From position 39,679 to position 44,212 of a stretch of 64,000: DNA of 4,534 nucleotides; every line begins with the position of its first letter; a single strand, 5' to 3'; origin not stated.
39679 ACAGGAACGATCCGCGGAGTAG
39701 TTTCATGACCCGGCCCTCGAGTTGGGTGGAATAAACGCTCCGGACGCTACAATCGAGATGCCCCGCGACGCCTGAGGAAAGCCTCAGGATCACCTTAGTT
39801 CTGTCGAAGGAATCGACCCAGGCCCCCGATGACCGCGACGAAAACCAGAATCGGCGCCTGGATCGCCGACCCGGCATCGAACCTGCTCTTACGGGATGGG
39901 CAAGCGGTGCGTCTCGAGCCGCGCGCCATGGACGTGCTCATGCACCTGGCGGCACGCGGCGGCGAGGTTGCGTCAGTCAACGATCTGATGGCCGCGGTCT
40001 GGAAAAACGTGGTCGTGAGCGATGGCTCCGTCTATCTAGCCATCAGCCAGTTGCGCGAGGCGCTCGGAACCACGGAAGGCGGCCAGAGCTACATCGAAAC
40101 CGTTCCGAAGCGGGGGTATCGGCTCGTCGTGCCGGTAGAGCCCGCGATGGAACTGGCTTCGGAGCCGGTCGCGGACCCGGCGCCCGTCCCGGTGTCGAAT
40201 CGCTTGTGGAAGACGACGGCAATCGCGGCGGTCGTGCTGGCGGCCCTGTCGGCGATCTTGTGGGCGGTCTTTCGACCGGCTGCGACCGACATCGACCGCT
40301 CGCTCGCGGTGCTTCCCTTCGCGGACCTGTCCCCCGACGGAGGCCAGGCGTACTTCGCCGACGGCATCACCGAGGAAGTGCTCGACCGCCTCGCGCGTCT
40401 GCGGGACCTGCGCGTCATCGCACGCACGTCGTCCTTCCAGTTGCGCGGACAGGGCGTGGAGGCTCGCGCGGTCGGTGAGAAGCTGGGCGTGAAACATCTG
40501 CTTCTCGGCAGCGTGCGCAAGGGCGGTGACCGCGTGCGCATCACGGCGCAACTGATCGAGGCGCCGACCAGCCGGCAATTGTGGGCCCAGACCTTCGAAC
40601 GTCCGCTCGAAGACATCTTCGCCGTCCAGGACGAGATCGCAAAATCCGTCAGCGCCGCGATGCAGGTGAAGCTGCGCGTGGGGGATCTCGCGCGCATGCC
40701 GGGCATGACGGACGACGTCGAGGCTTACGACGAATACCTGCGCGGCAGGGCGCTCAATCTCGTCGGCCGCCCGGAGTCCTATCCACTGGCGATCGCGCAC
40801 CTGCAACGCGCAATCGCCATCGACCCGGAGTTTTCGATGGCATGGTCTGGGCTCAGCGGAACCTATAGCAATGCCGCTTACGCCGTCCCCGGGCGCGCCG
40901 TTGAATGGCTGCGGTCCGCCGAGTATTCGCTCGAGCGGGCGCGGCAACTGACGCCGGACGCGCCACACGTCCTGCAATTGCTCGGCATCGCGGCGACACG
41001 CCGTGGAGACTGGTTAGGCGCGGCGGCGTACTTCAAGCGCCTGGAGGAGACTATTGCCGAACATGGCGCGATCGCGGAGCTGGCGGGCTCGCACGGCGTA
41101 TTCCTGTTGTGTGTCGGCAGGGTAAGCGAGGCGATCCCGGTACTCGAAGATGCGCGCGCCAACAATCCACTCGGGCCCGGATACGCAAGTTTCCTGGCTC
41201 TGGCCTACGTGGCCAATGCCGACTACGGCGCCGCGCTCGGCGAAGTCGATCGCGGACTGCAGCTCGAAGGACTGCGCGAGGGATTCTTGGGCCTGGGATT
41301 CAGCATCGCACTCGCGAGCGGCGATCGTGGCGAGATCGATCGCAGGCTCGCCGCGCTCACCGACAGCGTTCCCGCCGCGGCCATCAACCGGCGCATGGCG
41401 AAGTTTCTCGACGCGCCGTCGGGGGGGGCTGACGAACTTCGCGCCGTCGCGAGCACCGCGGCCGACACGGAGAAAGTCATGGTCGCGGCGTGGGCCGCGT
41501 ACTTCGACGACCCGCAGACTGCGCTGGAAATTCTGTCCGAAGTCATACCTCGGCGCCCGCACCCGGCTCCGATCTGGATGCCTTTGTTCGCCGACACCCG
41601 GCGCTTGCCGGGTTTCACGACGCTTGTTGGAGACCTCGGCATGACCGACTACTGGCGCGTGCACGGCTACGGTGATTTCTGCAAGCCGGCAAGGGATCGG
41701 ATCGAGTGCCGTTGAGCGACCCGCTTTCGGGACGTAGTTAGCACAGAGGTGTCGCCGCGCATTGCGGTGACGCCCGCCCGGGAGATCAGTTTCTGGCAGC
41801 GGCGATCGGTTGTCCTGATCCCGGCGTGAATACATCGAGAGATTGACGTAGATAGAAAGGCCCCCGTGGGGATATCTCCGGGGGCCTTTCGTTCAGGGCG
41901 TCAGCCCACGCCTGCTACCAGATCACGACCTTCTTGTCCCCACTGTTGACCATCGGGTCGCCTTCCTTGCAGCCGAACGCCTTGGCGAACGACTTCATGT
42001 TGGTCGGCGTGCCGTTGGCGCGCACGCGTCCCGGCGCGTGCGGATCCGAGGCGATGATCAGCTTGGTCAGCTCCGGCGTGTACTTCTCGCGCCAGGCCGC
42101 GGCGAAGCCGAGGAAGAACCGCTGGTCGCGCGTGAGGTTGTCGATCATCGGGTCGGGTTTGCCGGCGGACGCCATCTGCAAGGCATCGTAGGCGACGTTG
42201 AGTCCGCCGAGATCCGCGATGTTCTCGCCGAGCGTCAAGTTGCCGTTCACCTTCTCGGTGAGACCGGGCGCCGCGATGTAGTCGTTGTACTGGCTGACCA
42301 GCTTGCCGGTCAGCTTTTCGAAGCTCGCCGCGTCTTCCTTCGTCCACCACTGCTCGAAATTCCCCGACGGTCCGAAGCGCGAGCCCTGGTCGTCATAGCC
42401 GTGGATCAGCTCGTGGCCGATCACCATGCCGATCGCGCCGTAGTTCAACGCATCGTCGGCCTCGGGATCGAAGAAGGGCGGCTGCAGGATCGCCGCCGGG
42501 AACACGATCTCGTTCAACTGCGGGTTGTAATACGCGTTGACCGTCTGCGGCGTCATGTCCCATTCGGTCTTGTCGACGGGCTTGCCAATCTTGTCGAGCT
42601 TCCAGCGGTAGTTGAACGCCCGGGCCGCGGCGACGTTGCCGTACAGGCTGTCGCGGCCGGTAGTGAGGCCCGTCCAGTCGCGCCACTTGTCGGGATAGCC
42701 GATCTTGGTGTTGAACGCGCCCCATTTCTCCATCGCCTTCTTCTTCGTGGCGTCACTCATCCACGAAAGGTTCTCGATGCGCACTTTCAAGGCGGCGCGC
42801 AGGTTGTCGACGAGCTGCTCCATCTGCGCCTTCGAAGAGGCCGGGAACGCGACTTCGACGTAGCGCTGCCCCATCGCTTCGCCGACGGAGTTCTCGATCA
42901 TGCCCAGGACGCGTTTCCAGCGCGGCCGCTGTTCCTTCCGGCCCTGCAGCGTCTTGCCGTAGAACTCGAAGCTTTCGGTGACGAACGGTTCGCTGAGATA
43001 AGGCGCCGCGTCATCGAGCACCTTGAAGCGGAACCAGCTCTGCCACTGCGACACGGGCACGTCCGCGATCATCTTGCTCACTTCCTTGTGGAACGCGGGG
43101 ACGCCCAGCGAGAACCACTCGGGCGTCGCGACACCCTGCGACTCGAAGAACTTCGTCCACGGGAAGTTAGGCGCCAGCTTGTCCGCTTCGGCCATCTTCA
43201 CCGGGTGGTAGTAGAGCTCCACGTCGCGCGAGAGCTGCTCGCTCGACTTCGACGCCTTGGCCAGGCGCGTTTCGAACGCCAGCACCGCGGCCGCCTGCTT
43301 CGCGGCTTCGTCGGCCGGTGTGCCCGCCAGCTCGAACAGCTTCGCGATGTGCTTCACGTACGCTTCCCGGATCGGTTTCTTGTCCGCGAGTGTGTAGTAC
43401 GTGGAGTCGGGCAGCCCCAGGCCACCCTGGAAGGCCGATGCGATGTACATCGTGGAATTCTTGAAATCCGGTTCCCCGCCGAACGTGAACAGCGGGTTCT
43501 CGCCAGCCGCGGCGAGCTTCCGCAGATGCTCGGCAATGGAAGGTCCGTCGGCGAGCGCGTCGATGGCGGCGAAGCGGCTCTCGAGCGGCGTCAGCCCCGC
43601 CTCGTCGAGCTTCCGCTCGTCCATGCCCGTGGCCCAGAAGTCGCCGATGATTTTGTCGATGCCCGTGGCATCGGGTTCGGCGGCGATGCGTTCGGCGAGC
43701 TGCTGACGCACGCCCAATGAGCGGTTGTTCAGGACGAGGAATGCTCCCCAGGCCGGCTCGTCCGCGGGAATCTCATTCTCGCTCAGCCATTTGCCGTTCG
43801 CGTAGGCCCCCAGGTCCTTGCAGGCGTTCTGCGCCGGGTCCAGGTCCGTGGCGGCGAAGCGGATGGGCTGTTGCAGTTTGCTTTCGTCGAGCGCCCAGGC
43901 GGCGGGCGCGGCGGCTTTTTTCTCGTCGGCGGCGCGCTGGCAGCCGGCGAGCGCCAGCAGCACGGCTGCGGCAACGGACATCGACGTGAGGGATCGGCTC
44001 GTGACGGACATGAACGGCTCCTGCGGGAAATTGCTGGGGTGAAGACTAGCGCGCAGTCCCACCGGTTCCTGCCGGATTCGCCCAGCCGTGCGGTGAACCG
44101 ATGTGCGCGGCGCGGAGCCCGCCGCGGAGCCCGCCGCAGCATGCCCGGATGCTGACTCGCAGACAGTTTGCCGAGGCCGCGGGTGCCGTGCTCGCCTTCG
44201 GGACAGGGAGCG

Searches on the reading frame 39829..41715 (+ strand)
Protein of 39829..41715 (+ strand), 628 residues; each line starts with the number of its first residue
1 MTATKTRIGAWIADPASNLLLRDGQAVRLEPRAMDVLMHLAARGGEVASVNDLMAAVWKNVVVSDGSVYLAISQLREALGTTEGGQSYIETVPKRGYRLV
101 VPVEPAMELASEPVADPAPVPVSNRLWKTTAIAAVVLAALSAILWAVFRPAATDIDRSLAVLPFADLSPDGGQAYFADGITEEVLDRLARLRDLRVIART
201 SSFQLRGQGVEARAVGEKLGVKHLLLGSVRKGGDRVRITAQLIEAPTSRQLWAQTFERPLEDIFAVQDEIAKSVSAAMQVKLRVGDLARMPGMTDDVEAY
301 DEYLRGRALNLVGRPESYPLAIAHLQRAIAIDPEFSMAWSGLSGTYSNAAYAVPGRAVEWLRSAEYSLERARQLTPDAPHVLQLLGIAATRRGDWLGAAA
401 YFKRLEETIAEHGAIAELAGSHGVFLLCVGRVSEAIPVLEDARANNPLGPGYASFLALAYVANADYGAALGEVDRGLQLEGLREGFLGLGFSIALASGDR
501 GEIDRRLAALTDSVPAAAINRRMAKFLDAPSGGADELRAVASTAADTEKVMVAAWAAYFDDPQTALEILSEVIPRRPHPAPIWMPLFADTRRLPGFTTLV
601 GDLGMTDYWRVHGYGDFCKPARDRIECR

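Call 97: search_protein_families(library=pfam, proteins=[window:39829-41715:+], max_evalue=0.00001)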
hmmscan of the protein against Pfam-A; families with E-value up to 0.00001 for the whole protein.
window:39829-41715:+ (628 aa): 3 families
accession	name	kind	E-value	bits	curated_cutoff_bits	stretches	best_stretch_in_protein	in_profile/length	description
PF00486.34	Trans_reg_C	-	6.2e-14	52.3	26.2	1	24-99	1-77/77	Transcriptional regulatory protein, C terminal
PF14559.12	TPR_19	-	1.4e-06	28.9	25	0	363-418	9-64/68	Tetratricopeptide repeat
PF13432.12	TPR_16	-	3.9e-06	27.6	32.7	0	430-474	11-54/65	Tetratricopeptide repeat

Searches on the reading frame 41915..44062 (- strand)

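Call 97: search_protein_families(library=pfam, proteins=[window:41915-44062:-], max_evalue=0.00001)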
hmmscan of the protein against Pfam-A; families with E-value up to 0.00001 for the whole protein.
window:41915-44062:- (715 aa): 2 families
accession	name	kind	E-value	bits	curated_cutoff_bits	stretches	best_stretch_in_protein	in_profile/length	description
PF05649.18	Peptidase_M13_N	-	4.8e-110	369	32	1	81-457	2-381/381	Peptidase family M13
PF01431.27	Peptidase_M13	-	1.1e-68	231.3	24.5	1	509-711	1-204/205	Peptidase family M13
